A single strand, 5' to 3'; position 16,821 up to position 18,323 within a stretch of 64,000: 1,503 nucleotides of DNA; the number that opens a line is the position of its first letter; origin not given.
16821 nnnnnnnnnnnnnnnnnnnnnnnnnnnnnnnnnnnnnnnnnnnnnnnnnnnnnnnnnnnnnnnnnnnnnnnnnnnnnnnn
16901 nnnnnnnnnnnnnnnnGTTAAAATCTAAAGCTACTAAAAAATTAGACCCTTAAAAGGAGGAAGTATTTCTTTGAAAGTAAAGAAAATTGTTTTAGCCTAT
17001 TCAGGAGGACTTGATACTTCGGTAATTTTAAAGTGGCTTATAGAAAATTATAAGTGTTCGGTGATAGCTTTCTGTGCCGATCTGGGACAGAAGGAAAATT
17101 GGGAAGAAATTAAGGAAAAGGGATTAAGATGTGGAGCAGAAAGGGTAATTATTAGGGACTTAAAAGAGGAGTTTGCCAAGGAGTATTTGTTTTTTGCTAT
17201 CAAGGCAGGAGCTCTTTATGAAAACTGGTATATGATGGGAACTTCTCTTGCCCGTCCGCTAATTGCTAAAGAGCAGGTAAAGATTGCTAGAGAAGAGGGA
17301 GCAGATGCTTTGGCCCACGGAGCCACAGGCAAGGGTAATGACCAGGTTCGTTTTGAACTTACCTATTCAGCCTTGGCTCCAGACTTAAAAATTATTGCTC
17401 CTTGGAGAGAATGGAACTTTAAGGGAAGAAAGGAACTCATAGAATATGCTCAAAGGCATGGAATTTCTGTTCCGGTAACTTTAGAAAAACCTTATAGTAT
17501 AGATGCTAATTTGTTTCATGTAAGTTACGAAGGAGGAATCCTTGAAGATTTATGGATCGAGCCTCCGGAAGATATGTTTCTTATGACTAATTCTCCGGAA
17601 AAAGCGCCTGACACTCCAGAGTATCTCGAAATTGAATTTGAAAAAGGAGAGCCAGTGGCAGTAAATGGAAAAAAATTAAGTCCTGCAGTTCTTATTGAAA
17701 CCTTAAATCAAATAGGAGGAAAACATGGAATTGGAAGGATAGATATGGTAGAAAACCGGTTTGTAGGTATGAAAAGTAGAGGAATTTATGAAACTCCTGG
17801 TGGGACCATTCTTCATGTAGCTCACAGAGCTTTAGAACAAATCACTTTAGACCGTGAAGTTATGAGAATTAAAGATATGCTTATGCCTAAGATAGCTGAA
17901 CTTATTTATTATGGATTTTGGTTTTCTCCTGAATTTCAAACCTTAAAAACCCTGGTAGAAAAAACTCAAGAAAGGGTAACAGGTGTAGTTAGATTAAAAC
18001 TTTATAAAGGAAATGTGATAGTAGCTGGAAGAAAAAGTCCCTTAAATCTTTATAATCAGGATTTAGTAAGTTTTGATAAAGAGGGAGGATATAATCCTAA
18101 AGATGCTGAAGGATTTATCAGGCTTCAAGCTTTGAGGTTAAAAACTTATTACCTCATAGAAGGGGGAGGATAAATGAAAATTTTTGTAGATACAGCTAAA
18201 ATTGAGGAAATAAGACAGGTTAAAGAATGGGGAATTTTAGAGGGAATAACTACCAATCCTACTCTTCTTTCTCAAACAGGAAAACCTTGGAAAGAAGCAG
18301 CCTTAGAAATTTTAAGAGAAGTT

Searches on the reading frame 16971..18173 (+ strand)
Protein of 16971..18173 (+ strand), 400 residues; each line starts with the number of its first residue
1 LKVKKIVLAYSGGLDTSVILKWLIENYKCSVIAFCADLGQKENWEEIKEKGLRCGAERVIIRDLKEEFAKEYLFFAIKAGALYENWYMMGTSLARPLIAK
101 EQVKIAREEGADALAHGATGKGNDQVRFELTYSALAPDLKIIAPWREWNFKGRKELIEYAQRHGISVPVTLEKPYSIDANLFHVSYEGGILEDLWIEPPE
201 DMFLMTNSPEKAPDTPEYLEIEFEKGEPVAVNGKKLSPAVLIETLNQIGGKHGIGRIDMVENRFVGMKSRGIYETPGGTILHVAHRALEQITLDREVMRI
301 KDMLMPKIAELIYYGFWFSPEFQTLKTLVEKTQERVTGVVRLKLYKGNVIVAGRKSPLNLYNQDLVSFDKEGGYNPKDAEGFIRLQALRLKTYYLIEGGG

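Call 8: search_protein_families(library=pfam, proteins=[window:16971-18173:+])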
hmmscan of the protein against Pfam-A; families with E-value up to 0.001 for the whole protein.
window:16971-18173:+ (400 aa): 2 families
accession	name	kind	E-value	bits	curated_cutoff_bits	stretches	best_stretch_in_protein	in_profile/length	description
PF20979.2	Arginosuc_syn_C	-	2e-92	309.2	27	1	175-393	1-219/219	Arginosuccinate synthase C-terminal domain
PF00764.25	Arginosuc_synth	-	1.9e-66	223.5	27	1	5-165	1-161/162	Arginosuccinate synthase N-terminal HUP domain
